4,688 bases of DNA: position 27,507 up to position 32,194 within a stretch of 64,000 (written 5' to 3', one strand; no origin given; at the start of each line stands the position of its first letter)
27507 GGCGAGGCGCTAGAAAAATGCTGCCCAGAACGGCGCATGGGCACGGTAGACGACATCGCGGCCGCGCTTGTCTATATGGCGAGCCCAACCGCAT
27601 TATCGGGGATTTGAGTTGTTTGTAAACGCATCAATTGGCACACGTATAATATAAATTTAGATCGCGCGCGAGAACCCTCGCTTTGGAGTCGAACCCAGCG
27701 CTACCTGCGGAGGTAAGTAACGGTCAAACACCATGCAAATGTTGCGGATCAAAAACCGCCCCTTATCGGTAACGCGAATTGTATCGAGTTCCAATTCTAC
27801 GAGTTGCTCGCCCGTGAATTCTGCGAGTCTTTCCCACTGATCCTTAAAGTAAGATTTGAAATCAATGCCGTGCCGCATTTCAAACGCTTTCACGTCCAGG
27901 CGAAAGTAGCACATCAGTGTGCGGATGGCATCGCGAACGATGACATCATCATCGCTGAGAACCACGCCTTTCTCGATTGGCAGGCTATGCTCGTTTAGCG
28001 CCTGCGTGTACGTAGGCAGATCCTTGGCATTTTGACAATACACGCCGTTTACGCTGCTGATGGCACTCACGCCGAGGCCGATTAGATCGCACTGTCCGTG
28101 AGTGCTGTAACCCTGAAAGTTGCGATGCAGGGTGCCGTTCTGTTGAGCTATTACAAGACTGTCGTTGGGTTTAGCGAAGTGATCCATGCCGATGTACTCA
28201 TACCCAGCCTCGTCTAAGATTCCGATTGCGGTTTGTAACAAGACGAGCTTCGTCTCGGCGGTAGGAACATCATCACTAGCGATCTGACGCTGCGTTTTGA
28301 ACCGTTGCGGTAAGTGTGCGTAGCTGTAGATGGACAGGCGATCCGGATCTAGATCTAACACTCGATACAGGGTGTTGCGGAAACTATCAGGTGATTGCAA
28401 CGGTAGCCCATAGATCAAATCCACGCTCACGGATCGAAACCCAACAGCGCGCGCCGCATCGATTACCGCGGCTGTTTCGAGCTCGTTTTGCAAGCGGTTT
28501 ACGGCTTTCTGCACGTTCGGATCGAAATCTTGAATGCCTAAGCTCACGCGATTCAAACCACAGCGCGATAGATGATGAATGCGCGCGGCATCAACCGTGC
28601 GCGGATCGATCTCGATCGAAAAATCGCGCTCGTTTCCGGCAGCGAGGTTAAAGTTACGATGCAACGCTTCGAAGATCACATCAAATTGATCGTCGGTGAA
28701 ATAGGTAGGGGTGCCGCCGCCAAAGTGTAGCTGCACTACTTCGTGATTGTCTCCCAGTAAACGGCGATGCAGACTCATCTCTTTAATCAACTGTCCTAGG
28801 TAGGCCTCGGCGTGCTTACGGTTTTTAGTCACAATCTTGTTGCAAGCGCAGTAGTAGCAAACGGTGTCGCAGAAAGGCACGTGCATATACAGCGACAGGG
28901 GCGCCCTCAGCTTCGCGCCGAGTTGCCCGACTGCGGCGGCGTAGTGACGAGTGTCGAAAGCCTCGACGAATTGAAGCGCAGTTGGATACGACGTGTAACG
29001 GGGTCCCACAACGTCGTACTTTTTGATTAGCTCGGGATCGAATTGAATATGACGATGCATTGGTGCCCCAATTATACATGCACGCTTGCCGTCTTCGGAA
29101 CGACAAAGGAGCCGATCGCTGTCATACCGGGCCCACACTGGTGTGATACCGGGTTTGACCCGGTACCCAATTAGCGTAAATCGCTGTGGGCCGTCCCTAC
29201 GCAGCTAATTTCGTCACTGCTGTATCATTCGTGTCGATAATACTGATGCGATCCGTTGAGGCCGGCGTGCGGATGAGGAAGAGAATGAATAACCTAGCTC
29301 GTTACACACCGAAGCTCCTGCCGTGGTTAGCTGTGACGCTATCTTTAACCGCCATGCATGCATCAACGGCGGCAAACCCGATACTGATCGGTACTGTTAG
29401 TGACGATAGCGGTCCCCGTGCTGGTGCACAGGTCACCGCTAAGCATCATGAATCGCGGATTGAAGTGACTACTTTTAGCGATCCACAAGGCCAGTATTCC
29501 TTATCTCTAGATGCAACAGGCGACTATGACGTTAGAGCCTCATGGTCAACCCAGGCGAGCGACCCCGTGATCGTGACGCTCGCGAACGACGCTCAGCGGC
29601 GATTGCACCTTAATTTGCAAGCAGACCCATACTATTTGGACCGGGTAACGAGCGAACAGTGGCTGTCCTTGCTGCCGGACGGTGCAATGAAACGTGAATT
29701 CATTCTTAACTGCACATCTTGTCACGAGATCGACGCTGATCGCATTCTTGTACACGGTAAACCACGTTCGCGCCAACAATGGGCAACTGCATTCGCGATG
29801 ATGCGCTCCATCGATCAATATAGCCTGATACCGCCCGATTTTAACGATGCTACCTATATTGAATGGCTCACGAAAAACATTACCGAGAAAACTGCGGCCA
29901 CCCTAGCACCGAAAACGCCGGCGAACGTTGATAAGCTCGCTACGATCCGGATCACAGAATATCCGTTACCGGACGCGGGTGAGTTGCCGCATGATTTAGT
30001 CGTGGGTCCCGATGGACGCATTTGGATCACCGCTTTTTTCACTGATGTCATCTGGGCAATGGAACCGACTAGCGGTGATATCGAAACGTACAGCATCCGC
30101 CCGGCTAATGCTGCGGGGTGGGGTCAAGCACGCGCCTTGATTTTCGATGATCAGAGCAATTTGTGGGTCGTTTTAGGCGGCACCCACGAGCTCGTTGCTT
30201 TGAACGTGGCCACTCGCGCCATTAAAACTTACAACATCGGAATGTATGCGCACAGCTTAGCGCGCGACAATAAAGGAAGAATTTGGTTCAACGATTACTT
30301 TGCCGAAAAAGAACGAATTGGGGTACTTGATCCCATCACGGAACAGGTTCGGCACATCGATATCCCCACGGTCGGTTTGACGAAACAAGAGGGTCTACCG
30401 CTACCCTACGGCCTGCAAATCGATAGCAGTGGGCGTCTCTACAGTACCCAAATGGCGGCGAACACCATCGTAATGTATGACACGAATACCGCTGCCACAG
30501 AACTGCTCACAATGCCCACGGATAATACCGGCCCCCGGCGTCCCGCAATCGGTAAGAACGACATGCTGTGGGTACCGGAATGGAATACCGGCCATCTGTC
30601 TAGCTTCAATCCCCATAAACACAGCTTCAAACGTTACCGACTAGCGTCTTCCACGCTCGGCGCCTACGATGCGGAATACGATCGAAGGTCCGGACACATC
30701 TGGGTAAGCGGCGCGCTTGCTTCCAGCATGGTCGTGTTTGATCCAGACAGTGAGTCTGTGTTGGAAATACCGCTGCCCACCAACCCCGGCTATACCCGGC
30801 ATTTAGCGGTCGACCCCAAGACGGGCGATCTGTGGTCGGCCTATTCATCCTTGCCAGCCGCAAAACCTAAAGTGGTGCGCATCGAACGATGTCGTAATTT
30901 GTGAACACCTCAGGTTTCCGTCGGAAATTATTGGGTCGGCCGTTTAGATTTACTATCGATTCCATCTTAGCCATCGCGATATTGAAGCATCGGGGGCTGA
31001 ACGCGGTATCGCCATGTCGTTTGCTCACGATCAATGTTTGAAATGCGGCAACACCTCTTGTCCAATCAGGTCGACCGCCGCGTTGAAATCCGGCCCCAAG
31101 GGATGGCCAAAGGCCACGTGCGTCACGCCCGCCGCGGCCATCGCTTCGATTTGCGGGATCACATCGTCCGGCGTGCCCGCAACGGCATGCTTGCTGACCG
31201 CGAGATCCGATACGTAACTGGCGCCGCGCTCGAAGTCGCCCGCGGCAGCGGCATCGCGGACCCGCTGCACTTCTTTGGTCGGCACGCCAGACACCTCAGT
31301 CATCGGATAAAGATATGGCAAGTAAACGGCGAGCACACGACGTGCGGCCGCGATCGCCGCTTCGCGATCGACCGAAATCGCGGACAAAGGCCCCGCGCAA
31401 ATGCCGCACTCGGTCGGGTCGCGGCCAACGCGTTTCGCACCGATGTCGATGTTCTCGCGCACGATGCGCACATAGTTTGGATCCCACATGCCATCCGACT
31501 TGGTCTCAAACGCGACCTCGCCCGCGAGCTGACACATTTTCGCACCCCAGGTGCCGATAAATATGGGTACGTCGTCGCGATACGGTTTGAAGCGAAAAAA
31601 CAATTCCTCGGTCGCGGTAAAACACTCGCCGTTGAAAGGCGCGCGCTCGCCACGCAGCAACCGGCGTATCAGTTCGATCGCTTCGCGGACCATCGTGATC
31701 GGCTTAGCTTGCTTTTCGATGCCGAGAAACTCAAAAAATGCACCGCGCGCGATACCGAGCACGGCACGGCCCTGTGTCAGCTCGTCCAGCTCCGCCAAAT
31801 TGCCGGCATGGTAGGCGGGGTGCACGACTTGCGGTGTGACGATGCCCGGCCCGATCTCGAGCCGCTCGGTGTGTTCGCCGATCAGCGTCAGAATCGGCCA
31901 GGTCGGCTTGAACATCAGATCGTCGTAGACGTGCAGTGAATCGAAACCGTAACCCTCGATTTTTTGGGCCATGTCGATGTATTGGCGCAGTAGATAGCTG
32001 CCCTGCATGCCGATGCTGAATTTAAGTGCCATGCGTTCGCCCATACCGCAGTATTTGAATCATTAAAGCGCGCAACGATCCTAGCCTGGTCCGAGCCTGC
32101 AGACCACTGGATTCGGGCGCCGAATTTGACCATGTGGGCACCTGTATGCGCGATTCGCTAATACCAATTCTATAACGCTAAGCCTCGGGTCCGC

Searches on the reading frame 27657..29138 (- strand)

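Call 20: search_protein_families(library=pfam, proteins=[window:27657-29138:-])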
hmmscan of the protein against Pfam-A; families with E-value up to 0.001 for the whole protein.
window:27657-29138:- (493 aa): 2 families
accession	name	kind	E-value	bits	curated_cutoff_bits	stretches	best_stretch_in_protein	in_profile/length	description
PF04055.27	Radical_SAM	-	1.8e-20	74.2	29.5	1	85-257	2-163/166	Radical SAM superfamily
PF06969.22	HemN_C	-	2.8e-08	34.1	24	1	394-463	1-67/67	HemN C-terminal domain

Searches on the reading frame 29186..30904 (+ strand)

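Call 20: search_protein_families(library=pfam, proteins=[window:29186-30904:+])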
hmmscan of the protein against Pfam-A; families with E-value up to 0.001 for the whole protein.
window:29186-30904:+ (572 aa): 5 families
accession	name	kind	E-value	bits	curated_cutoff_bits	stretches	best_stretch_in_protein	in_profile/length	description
PF24684.1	Vgb_lyase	-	1.5e-17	63.8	50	2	255-395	128-262/290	Virginiamycin B lyase family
PF13620.12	CarboxypepD_reg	-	5.1e-10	40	32.3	1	69-144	4-81/82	Carboxypeptidase regulatory-like domain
PF08450.18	SGL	-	7.8e-07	29.4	26.3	0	404-447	183-226/246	SMP-30/Gluconolactonase/LRE-like region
PF07494.17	Reg_prop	-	0.00017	21.9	20.4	0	353-368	5-20/24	Two component regulator propeller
PF13715.12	CarbopepD_reg_2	-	0.00031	21.2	32.2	1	69-154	3-86/88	CarboxypepD_reg-like domain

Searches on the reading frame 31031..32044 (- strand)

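Call 20: search_protein_families(library=pfam, proteins=[window:31031-32044:-])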
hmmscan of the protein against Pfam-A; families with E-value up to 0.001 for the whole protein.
window:31031-32044:- (337 aa): 1 family
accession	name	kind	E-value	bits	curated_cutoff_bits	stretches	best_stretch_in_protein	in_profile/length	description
PF00296.26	Bac_luciferase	-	3.8e-47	161.6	27.9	1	19-309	22-314/314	Luciferase-like monooxygenase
